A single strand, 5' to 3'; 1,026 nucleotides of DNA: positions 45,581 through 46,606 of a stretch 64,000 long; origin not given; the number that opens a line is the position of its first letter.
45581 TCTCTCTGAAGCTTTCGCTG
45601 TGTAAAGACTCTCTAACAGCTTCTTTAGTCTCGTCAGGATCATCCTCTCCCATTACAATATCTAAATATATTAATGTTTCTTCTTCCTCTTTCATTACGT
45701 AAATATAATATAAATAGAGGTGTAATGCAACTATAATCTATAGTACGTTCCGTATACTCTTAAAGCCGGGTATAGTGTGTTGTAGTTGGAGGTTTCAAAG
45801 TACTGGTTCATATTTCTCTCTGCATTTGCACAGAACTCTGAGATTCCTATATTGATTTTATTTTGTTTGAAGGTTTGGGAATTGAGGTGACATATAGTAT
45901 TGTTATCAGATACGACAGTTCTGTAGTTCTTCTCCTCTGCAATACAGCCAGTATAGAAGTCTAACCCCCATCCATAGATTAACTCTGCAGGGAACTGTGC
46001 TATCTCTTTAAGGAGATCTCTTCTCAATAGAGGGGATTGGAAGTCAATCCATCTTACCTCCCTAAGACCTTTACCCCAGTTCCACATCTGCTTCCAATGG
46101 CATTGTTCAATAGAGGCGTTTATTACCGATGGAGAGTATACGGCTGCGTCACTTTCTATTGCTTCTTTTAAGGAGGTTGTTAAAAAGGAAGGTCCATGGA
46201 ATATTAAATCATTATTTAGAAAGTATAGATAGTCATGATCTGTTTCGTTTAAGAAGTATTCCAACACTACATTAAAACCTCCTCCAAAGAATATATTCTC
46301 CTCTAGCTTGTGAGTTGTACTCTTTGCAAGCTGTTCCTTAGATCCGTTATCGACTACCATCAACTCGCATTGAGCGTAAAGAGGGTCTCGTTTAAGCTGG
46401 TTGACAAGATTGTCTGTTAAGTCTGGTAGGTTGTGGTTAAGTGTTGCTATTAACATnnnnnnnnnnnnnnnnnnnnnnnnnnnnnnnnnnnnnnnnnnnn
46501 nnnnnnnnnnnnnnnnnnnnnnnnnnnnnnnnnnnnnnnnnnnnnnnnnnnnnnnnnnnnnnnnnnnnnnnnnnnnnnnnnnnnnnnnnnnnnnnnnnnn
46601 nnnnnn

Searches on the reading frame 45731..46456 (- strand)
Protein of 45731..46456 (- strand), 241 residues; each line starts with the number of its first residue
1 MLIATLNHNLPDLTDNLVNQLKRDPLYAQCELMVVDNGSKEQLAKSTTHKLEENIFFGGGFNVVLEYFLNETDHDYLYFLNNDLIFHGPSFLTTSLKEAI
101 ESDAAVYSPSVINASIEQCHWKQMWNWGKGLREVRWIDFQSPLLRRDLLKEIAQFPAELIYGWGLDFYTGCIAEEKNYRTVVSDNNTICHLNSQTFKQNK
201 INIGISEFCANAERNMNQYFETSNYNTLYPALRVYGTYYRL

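Call 44: find_encoding_contigs(protein=window:45731-46456:-, flank=10000, max_places=6)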
Protein window:45731-46456:- (241 aa): 23 contigs read that carry it; 6 places shown.
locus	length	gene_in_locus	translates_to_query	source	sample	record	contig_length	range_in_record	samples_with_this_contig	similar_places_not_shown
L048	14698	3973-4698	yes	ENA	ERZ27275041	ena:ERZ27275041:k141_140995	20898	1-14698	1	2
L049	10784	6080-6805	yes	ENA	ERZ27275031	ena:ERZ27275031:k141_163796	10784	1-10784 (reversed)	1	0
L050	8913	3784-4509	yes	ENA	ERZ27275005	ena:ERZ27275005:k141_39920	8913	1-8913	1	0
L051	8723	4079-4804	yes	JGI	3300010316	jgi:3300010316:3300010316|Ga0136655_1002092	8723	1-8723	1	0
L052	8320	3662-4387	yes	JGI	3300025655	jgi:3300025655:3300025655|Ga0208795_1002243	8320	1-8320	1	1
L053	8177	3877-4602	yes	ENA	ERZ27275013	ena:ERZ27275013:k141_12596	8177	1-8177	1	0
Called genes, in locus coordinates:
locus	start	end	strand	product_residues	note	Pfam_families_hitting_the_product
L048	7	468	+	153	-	-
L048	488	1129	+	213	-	PF00535:Glycos_transf_2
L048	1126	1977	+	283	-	PF00535:Glycos_transf_2, PF10111:Glyco_tranf_2_2 (faint), PF13641:Glyco_tranf_2_3 (faint)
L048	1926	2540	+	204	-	-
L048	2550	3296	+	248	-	-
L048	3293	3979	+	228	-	-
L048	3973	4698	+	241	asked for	-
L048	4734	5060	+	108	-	-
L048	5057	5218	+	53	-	-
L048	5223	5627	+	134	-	-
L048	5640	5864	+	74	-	PF01258:zf-dskA_traR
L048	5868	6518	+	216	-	-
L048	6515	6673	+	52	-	-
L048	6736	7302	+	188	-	PF01832:Glucosaminidase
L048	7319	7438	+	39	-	-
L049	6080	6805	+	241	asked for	-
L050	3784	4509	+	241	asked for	-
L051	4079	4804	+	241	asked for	-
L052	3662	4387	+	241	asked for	-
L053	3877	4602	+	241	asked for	-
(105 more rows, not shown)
